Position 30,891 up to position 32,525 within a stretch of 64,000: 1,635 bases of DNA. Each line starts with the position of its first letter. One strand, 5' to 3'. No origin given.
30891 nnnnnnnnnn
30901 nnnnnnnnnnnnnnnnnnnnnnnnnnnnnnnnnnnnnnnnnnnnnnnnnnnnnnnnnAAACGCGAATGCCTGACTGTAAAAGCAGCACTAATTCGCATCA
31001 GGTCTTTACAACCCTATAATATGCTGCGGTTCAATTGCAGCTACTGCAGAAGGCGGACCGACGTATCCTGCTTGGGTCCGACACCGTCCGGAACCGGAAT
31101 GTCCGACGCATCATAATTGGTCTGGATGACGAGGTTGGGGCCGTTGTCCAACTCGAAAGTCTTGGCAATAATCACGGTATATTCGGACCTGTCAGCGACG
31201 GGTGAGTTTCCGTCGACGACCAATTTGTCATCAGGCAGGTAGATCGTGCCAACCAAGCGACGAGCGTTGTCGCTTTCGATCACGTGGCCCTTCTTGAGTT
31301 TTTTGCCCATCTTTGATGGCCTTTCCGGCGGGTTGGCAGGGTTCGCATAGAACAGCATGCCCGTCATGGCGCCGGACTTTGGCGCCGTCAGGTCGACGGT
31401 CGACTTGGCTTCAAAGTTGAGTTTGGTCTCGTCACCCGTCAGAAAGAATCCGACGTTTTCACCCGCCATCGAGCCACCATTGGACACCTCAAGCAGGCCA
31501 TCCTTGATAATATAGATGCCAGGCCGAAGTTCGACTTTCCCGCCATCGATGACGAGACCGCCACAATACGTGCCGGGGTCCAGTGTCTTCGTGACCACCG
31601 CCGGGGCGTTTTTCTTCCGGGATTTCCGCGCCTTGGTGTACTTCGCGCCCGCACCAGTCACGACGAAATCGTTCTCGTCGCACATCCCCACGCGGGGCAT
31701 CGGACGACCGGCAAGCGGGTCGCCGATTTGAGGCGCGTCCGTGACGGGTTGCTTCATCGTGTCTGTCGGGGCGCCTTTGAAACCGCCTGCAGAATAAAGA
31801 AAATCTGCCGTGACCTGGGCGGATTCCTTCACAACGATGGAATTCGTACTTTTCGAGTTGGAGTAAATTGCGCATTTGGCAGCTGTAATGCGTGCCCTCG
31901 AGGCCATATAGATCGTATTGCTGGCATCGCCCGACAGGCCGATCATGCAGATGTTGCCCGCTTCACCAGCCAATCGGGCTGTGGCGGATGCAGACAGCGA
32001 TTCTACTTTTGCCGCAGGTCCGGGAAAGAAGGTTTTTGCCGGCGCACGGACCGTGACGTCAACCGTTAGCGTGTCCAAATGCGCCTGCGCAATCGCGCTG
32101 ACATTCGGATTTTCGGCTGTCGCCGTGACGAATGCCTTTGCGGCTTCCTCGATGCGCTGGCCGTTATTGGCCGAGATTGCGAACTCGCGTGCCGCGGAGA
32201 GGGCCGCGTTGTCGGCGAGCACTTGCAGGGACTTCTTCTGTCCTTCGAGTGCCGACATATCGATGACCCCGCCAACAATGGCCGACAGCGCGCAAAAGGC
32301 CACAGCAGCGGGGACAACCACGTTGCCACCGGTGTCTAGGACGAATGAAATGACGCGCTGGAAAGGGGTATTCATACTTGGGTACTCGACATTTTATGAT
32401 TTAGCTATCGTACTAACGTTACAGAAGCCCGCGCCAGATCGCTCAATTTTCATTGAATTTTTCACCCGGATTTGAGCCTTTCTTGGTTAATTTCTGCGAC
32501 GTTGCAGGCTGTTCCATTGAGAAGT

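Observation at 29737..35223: Self-contained phosphorelay to a c-di-GMP phosphodiesterase wrapped around an orphan TadG-like gene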

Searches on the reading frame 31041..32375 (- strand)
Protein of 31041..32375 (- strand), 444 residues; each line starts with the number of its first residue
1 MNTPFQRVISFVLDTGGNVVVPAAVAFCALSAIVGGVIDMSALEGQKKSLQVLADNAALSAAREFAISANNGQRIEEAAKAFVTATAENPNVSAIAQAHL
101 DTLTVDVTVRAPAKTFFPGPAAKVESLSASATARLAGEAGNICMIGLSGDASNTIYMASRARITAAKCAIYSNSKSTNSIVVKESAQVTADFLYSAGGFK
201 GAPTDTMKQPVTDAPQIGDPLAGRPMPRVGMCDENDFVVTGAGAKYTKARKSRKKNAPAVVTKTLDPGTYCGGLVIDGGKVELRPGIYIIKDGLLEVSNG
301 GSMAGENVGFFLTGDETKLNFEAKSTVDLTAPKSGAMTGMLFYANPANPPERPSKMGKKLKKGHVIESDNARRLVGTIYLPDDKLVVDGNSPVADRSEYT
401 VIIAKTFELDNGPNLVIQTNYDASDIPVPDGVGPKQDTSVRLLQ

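Call 3: search_protein_families(library=pfam, proteins=[window:31041-32375:-], max_evalue=0.01)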
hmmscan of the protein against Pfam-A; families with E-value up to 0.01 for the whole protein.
window:31041-32375:- (444 aa): 1 family
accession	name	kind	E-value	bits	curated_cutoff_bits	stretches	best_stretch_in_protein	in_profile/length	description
PF13400.11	Tad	-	2.6e-08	34.5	22.3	1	17-63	1-46/47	Putative Flp pilus-assembly TadE/G-like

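Call 4: search_protein_families(library=ncbifam, proteins=[window:31041-32375:-], max_evalue=0.01)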
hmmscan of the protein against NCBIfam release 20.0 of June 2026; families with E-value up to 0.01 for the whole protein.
window:31041-32375:- (444 aa): 0 families

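Call 7: find_homologous_proteins(query=window:31041-32375:-, max_evalue=0.001)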
Query window:31041-32375:- (444 aa): 407 proteins with E <= 0.001 among 8000 candidates; the best 120 are listed.
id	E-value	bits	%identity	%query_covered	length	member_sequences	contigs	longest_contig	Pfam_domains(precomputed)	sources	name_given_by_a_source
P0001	1.1e-261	886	91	100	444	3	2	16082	PF13400.12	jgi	jgi:Putative Flp pilus-assembly TadE/G-like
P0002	6.6e-193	659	72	100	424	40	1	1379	PF13400.12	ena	-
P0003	1.4e-136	474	53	98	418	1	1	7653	PF13400.12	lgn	-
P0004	4.7e-129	449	55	93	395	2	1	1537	-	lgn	-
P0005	2.3e-127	443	51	97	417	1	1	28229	PF13400.12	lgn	-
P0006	1.1e-124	434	50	99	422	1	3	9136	PF13400.12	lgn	-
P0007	5.2e-124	432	51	97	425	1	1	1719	PF13400.12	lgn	-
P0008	4.3e-121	423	47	99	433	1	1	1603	PF13400.12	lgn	-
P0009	2.1e-118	414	48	98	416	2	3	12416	PF13400.12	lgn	-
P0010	1.4e-116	408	49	98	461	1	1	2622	-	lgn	-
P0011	1.2e-114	401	48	96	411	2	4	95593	PF13400.12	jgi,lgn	-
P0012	3.0e-114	400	49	96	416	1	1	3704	PF13400.12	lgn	-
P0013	6.5e-113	396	48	94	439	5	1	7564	PF13400.12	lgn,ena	-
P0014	4.2e-112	393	46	98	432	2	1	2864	PF13400.12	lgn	-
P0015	7.1e-112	392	44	96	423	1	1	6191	-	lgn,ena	-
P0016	4.7e-111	390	46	98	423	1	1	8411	PF13400.12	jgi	-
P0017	9.2e-111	389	47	94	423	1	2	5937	PF13400.12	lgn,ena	-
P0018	1.4e-110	388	45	99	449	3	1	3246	PF13400.12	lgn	-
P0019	3.0e-110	387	45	99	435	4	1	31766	PF13400.12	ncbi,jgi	ncbi:MAG: TadE/TadG family type IV pilus assembly protein [Hyphomonas sp.]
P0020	8.1e-110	385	45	98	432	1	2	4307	PF13400.12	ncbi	ncbi:MAG: pilus assembly protein TadG-related protein [Pseudomonadota bacterium]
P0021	1.2e-109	385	46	98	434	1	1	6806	PF13400.12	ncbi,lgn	ncbi:MAG: pilus assembly protein [Hyphomonas sp.]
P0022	4.3e-109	383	45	99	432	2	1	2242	PF13400.12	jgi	-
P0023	1.2e-108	382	45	97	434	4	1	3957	PF13400.12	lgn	-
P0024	1.8e-108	381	46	99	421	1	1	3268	PF13400.12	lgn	-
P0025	3.6e-108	380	47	91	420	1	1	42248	PF13400.12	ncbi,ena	-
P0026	3.0e-107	377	45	99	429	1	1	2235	PF13400.12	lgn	-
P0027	4.4e-107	376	45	96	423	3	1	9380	PF13400.12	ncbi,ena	-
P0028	1.7e-106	375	44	98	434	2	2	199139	PF13400.12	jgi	jgi:Flp pilus assembly protein TadG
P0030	1.0e-105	372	45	97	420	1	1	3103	PF13400.12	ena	-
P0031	1.7e-105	371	43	98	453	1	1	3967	PF13400.12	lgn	-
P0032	2.3e-105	371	45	99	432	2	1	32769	PF13400.12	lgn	-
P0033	4.3e-105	370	44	98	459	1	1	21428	PF13400.12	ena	-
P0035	7.7e-105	369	47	96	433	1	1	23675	PF13400.12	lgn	-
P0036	1.4e-104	368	46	96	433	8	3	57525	PF13400.12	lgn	-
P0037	2.1e-104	368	46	93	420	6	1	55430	PF13400.12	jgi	jgi:hypothetical protein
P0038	2.5e-104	367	45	92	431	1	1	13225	PF13400.12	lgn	-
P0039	3.0e-104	367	43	97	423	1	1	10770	PF13400.12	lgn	-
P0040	3.3e-104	367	44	99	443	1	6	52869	PF13400.12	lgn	-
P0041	3.6e-104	367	46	96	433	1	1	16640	PF13400.12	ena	-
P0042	1.6e-103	365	45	96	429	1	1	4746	PF13400.12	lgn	-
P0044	2.6e-103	364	43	99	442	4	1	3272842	PF13400.12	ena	-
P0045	2.9e-103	364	45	97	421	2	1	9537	PF13400.12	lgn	-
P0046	3.7e-103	364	43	99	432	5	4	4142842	PF13400.12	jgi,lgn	-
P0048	4.7e-103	363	47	96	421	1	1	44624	PF13400.12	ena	-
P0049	5.2e-103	363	45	99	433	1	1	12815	PF13400.12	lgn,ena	-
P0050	1.1e-102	362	44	96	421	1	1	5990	PF13400.12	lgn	-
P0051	1.4e-102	362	44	98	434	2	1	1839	PF13400.12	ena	-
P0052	2.4e-102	361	42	99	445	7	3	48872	PF13400.12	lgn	-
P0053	2.4e-102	361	44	99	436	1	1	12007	PF13400.12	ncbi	-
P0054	2.7e-102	361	45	96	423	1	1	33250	PF13400.12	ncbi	ncbi:MAG: Tad domain-containing protein [Hyphomonadaceae bacterium]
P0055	2.7e-102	361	45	97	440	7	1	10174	PF13400.12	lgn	-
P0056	4.5e-102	360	44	97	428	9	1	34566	PF13400.12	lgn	-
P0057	4.5e-102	360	45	96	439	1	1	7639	PF13400.12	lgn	-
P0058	1.2e-101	359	44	92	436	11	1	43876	PF13400.12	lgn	-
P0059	1.4e-101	358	45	99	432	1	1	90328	PF13400.12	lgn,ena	-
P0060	3.2e-101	357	44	96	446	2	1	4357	PF13400.12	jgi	jgi:Flp pilus assembly protein TadG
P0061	1.4e-100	355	42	98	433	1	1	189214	PF13400.12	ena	-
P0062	3.6e-100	354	45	94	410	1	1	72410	PF13400.12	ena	-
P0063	6.4e-100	353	42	99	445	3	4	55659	PF13400.12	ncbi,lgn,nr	ncbi:MAG: pilus assembly protein [Hyphomonas sp.]|nr:pilus assembly protein [Hyphomonas sp.]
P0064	9.4e-100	352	45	99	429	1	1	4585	PF13400.12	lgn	-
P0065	1.0e-99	352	44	97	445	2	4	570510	PF13400.12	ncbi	-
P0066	1.6e-99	352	43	96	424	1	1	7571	PF13400.12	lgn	-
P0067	1.8e-99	351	43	99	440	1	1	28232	PF13400.12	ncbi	-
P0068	2.6e-99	351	43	99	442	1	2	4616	PF13400.12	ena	-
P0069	4.2e-99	350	44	99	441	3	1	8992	PF13400.12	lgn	-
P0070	8.5e-99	349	43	97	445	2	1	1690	PF13400.12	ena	-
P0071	9.3e-99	349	45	96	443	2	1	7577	PF13400.12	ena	-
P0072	1.5e-98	348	45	96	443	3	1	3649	PF13400.12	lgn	-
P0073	1.7e-98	348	42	99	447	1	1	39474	PF13400.12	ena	-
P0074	1.8e-98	348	42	99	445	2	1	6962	PF13400.12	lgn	-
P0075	3.6e-98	347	43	96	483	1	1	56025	PF13400.12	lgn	-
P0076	6.1e-98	346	45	99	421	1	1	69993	PF13400.12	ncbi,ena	-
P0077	6.7e-98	346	44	97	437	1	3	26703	PF13400.12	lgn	-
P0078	7.6e-98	346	45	96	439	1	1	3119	PF13400.12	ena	-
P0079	1.7e-97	345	43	99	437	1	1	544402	PF13400.12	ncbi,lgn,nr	ncbi:MAG: pilus assembly protein [Hyphomonadaceae bacterium]|nr:pilus assembly protein [Hyphomonadac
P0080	2.7e-97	344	45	93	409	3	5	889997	PF13400.12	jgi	jgi:Flp pilus assembly protein TadG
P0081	5.9e-97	343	43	99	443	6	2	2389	PF13400.12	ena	-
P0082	9.4e-97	342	45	96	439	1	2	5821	PF13400.12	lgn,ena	-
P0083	1.0e-96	342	42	98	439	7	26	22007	PF13400.12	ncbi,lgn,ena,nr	ncbi:MAG: TadE/TadG family type IV pilus assembly protein [Pseudomonadota bacterium]|nr:TadE/TadG fa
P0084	1.1e-96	342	42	96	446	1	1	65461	PF13400.12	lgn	-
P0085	1.5e-96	342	44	94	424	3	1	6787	PF13400.12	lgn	-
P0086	1.7e-96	342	43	99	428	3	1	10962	PF13400.12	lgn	-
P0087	3.6e-95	337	42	99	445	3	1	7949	PF13400.12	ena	-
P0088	2.6e-94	334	44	94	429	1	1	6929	PF13400.12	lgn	-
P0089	5.3e-93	330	42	98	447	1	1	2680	PF13400.12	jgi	jgi:hypothetical protein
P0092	5.7e-92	327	42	98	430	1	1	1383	PF13400.12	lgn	-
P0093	8.6e-92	326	42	98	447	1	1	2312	PF13400.12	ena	-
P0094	1.4e-91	325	43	97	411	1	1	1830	PF13400.12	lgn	-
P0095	1.6e-91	325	42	95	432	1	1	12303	PF13400.12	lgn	-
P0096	2.8e-91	324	43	95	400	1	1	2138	PF13400.12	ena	-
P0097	3.3e-91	324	42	98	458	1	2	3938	PF13400.12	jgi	-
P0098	4.7e-91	324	41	98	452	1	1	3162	PF13400.12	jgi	jgi:Flp pilus assembly protein TadG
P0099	9.1e-91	323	42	97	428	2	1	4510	PF13400.12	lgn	-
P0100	3.3e-90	321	41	91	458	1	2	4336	PF13400.12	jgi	jgi:Flp pilus assembly protein TadG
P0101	3.6e-90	321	43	97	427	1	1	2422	PF13400.12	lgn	-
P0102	1.3e-89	319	44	93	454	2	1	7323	PF13400.12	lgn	-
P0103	2.3e-89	318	41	91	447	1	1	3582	PF13400.12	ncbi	ncbi:MAG TPA: pilus assembly protein TadG-related protein [Hyphomonadaceae bacterium]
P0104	2.4e-89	318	44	92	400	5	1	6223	PF13400.12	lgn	-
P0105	3.1e-89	318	44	93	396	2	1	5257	PF13400.12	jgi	jgi:Flp pilus assembly protein TadG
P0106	4.4e-89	317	41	97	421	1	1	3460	PF13400.12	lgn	-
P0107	5.6e-89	317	38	98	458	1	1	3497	PF13400.12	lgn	-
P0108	6.7e-89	317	44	93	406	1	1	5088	PF13400.12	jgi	jgi:Flp pilus assembly protein TadG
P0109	1.0e-88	316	41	97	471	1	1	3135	PF13400.12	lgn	-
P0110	3.4e-88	314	38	98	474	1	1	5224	PF13400.12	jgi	jgi:Flp pilus assembly protein TadG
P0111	4.4e-88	314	40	98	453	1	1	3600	PF13400.12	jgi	jgi:Flp pilus assembly protein TadG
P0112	7.1e-88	313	38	98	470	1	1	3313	PF13400.12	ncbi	-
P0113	1.2e-87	312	40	93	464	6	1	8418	PF13400.12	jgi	jgi:Flp pilus assembly protein TadG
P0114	1.4e-87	312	43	93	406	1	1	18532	PF13400.12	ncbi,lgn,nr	ncbi:MAG: pilus assembly protein TadG-related protein [Hyphomonadaceae bacterium]|nr:pilus assembly 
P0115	2.8e-87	311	42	97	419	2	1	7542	PF13400.12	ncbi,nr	ncbi:MAG TPA: pilus assembly protein TadG-related protein [Hyphomonadaceae bacterium]|nr:pilus assem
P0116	3.2e-87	311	43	98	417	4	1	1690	PF13400.12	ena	-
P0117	3.3e-87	311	41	98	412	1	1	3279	PF13400.12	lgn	-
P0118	3.5e-87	311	42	98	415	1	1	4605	PF13400.12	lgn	-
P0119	5.5e-87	310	43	92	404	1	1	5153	PF13400.12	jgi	jgi:Flp pilus assembly protein TadG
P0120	7.8e-87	310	41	93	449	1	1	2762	PF13400.12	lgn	-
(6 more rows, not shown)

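Call 9: find_related_loci(query=A1, collection=genome_contigs, flank=8000)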
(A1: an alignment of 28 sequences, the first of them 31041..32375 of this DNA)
Query A1 (444 aa) in genome_contigs; peptide patterns used: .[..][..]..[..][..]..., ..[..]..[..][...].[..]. (x = any residue, [..] = any of these).
109 stretches matched a pattern; 105 encode a relative of the query (tblastn E <= 1e-3); the best 80 are kept; 80 distinct loci.
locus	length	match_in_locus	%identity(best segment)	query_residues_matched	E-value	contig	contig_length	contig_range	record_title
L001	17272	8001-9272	70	1-444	0e+0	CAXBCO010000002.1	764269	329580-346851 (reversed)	MAG TPA_asm: uncultured Alphaproteobacteria bacterium isolate ERR2762153_maxbin2_3 genome assembly, contig: ERZ3422244.9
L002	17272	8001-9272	70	1-444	0e+0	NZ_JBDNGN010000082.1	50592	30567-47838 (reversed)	MAG: Hyphomonas sp. isolate concoct.196.ELB k141_429134, whole genome shotgun sequence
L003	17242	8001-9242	45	14-444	5e-120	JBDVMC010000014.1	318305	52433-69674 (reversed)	MAG: Henriciella sp. isolate CB.49.F.A1_179_54 CB_49_F_A1_179_54_000000000014, whole genome shotgun sequence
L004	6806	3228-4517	46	11-444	4e-119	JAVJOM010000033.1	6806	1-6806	MAG: Hyphomonas sp. isolate A1-SPW-22 k141_13414, whole genome shotgun sequence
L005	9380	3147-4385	45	17-444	9e-117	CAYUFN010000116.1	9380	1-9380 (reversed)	MAG TPA_asm: uncultured Hyphomonas sp. isolate SRP268394_co2_8 genome assembly, contig: NODE_11011_length_9380_cov_5.739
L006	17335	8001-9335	42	5-444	3e-115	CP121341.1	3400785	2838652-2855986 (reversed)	MAG: Hyphomonadaceae bacterium isolate NCC532_bact_2922 chromosome, complete genome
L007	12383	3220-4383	47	39-444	7e-115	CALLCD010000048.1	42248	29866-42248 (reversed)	MAG: uncultured Hyphomonadaceae bacterium isolate H2_Bin_Bin_110_1_1 genome assembly, contig: c_000000119255, whole geno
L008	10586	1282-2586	44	15-444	1e-114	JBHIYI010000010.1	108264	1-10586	MAG: Henriciella sp. isolate MAG72 WDNA06_bin.14.orig_10, whole genome shotgun sequence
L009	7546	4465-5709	44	10-444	3e-114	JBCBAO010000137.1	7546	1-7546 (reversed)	MAG: Pseudomonadota bacterium isolate J06573_3 NODE_137_length_7546_cov_4.770384, whole genome shotgun sequence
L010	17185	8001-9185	46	33-444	4e-113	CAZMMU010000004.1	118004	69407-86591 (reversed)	MAG TPA_asm: uncultured Hyphomonas sp. isolate SRP268394_co1_7 genome assembly, contig: NODE_151_length_118004_cov_11.62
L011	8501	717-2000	43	11-444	6e-113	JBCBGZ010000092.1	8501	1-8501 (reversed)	MAG: Pseudomonadota bacterium isolate J06616_19 NODE_2740_length_8501_cov_23.830097, whole genome shotgun sequence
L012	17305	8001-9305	44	15-444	2e-112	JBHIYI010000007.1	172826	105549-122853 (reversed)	MAG: Henriciella sp. isolate MAG72 WDNA06_bin.14.orig_7, whole genome shotgun sequence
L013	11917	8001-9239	45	17-444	7e-112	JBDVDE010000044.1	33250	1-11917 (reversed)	MAG: Hyphomonadaceae bacterium isolate CB.51.F.C3_134_58 CB_51_F_C3_134_58_000000000044, whole genome shotgun sequence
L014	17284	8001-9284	42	11-444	2e-110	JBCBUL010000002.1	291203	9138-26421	MAG: Pseudomonadota bacterium isolate J06640_3 k141_80574_length_291203_cov_31.6868, whole genome shotgun sequence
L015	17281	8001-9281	46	18-444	4e-108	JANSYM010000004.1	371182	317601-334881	MAG: Hyphomonadaceae bacterium isolate bin.51 k141_513999_length_371182_cov_928.4021, whole genome shotgun sequence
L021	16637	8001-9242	42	8-443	2e-94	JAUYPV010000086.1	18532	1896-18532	MAG: Hyphomonadaceae bacterium isolate C4_metabat.bin.56 C4_k141_391826, whole genome shotgun sequence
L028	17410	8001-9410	39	8-442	1e-89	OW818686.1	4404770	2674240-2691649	metagenome genome assembly, chromosome: 1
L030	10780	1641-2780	43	39-444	6e-89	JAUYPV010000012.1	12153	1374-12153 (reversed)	MAG: Hyphomonadaceae bacterium isolate C4_metabat.bin.56 C4_k141_537963, whole genome shotgun sequence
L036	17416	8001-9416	38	8-442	1e-86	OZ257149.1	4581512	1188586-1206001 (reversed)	MAG: Hyphomonadaceae bacterium isolate cbffa566-4f0f-4c07-99d8-97ab199bf094 genome assembly, chromosome: 1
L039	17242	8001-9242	40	8-442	3e-84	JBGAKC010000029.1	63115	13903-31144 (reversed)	MAG: Hyphomonadaceae bacterium isolate MAG_MBR_H10.54 MBRH10-54_opera_contig_1871, whole genome shotgun sequence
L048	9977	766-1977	39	17-444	2e-75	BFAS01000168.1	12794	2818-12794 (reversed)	Bacterium MnTg02 DNA, NODE_96_168, whole genome shotgun sequence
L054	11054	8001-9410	38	4-442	5e-74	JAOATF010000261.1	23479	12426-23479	MAG: Hyphomonadaceae bacterium isolate AF21_PE0_C3_S1_65_22 C3_S1_928_length_23479_cov_11, whole genome shotgun sequence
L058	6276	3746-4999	36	1-432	2e-72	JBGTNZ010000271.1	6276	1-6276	MAG: Aestuariivirga sp. isolate JTS-RE4 k141_8250531, whole genome shotgun sequence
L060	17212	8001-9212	37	17-442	7e-72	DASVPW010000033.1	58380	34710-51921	MAG TPA_asm: Beijerinckiaceae bacterium isolate SMAG_U3189 k141_383770, whole genome shotgun sequence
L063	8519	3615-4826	37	14-444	1e-69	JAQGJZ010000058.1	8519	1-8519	MAG: Enterovirga sp. isolate RYN_498 scaffold_4131297, whole genome shotgun sequence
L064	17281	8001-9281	33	10-442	6e-69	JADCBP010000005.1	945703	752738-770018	MAG: Methylobacterium sp. isolate M34BS1SP1A30MG M34BS1_5, whole genome shotgun sequence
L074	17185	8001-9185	35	11-432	3e-64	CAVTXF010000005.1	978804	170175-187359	MAG: uncultured Alphaproteobacteria bacterium isolate MFD04651.bin.1.238 genome assembly, contig: contig_15765, whole ge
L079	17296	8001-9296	34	1-442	6e-61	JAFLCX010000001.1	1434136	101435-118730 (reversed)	MAG: Hyphomicrobiales bacterium isolate UWPOB_RHIZO1 gnl_X_LBJPLGLJ_1, whole genome shotgun sequence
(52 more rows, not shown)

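Call 19: search_protein_families(library=pfam, proteins=[L064:10938-13178:+, L079:11780-14044:+, L030:4165-6294:+, L048:4464-6752:-, L063:1924-3486:+, L060:9872-11548:+, L008:3700-5142:-, L074:6975-7793:+, L030:2821-3882:-, L064:6110-7453:-], max_evalue=0.001)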
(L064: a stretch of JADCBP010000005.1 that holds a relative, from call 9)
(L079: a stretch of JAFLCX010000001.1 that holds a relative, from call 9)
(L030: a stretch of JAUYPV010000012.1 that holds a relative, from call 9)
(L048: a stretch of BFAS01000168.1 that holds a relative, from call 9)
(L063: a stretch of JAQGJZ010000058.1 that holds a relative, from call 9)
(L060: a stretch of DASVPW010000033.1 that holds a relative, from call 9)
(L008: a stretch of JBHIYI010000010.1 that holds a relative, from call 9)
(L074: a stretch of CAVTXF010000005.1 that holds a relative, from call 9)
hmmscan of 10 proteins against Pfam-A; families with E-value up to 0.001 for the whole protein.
L064:10938-13178:+ (746 aa): 2 families
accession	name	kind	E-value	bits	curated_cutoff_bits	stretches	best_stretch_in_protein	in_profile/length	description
PF00521.26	DNA_topoisoIV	-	1.7e-143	479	31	1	37-472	1-428/432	DNA gyrase/topoisomerase IV, subunit A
PF03989.18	DNA_gyraseA_C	-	2.7e-12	46.4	27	1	653-690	1-39/48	DNA gyrase C-terminal domain, beta-propeller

L079:11780-14044:+ (754 aa): 2 families
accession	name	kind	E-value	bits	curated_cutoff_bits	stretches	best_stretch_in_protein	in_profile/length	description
PF00521.26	DNA_topoisoIV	-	4.7e-144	480.9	31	1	45-480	1-428/432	DNA gyrase/topoisomerase IV, subunit A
PF03989.18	DNA_gyraseA_C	-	4.3e-10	39.3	27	1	661-698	1-39/48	DNA gyrase C-terminal domain, beta-propeller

L030:4165-6294:+ (709 aa): 2 families
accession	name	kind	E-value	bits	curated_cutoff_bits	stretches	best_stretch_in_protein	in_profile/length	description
PF00027.35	cNMP_binding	-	1.7e-11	44.4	27.5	1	309-395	5-87/89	Cyclic nucleotide-binding domain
PF13676.11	TIR_2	-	2.8e-10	41.2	28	1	563-656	1-92/122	TIR domain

L048:4464-6752:- (762 aa): 3 families
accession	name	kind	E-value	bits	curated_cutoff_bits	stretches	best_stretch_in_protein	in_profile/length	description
PF01515.24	PTA_PTB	-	8.4e-98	328.1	24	1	430-750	2-319/319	Phosphate acetyl/butaryl transferase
PF00390.24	malic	-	2.3e-27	96.4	23.1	1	20-151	2-181/182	Malic enzyme, N-terminal domain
PF03949.21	Malic_M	-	4e-22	79.2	23.5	1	166-358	3-228/258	Malic enzyme, NAD binding domain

L063:1924-3486:+ (520 aa): 0 families

L060:9872-11548:+ (558 aa): 1 family
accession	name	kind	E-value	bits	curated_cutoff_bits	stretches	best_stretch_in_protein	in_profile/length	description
PF20072.4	DUF6468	-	7.9e-23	80.8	26.9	1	437-512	1-76/76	Domain of unknown function (DUF6468)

L008:3700-5142:- (480 aa): 5 families
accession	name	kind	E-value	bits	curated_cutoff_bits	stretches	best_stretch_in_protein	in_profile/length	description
PF03721.20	UDPG_MGDP_dh_N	-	5.9e-46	156.8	27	1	12-193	2-180/187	UDP-glucose/GDP-mannose dehydrogenase family, NAD binding domain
PF00984.24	UDPG_MGDP_dh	-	1.2e-21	77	25.4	1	216-308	3-93/94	UDP-glucose/GDP-mannose dehydrogenase family, central domain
PF03720.21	UDPG_MGDP_dh_C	-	0.00018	22.3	30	1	328-429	2-97/103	UDP-glucose/GDP-mannose dehydrogenase family, UDP binding domain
PF03446.21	NAD_binding_2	-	0.00026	21.5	21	0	13-146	2-106/161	NAD binding domain of 6-phosphogluconate dehydrogenase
PF02558.23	ApbA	-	0.00043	20.4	22.2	1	13-58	1-45/150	Ketopantoate reductase PanE/ApbA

L074:6975-7793:+ (272 aa): 2 families
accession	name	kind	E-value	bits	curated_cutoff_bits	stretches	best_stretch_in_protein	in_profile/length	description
PF01709.26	Transcrip_reg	-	2.3e-53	180.6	27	1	105-259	1-160/160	TACO1/YebC second and third domain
PF20772.2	TACO1_YebC_N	-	1e-29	103.2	36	1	29-99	1-72/73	TACO1/YebC protein N-terminal domain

L030:2821-3882:- (353 aa): 0 families

L064:6110-7453:- (447 aa): 0 families

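Call 20: predict_structure(alignment_id=A1)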
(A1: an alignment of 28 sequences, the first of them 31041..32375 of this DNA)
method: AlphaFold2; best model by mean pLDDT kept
length: 444 residues; sequences in the alignment: 28
mean_pLDDT: 80.7   pTM: 0.64
mean pLDDT of the five models: 80.7, 80.0, 79.7, 78.4, 77.2
residues with pLDDT >= 90: 138; 70-90: 224; 50-70: 52; < 50: 30
segments of 3 or more residues with pLDDT < 50: 245-258, 353-361
pLDDT, mean of each block of 10 residues (from residue 1): 54 55 76 80 87 90 72 86 85 90 89 82 86 69 84 86 82 89 85 84 64 79 86 91 51 47 92 93 97 93 96 92 93 92 88 42 82 91 88 83 90 75 80 58 77
secondary structure, 60 per line:
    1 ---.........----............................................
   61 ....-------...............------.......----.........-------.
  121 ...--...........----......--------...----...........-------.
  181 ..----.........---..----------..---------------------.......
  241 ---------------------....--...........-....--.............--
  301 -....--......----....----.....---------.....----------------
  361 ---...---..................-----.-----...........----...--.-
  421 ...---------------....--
elements in order: H4-12 H17-64 H72-86 E93-99 E104-112 H120-123 E126-136 E141-146 E155-157 E162-172 E180-182 E187-195 E234-240 E262-265 E268-278 E280-283 E286-298 E302-305 E308-313 E318-321 E326-330 E340-344 E364-366 E370-387 E399-409 E414-416 E439-442
